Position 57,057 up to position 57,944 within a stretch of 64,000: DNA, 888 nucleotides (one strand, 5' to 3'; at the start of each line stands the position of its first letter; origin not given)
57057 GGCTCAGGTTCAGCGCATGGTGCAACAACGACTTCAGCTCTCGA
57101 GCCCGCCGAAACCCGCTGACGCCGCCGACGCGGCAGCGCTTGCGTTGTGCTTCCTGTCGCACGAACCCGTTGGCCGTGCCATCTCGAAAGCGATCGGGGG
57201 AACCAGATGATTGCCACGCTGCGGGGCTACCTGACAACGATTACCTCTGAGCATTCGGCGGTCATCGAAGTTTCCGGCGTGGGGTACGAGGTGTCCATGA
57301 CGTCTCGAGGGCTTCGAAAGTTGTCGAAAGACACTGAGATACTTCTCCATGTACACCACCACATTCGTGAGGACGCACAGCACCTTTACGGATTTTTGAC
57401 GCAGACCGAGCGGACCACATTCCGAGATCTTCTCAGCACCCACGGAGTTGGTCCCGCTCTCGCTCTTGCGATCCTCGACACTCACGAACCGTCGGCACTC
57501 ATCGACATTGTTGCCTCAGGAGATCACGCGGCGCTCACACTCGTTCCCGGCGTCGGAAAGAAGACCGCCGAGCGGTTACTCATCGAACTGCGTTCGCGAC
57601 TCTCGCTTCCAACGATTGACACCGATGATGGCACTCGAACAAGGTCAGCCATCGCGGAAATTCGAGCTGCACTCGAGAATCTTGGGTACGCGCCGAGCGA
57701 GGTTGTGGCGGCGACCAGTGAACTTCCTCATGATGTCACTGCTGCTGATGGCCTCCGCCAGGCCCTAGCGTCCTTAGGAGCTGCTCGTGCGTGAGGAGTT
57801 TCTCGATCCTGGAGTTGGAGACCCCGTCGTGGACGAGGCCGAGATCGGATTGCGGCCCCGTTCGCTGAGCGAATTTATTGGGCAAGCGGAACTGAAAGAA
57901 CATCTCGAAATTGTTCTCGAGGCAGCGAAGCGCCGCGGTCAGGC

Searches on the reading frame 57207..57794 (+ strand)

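Call 62: search_protein_families(library=pfam, proteins=[window:57207-57794:+])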
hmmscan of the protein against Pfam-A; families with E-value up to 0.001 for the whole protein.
window:57207-57794:+ (195 aa): 4 families
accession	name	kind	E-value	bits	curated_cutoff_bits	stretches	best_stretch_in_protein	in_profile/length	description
PF01330.27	RuvA_N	-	8.5e-18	64.7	23.6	1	1-62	1-61/61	RuvA N terminal domain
PF14520.12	HHH_5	-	1.4e-15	57.9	27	1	72-129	1-56/57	Helix-hairpin-helix domain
PF07499.19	RuvA_C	-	1.2e-08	35.7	24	1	148-190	2-46/47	RuvA, C-terminal domain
PF00633.29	HHH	-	2.2e-06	27.6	24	0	110-125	13-28/30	Helix-hairpin-helix motif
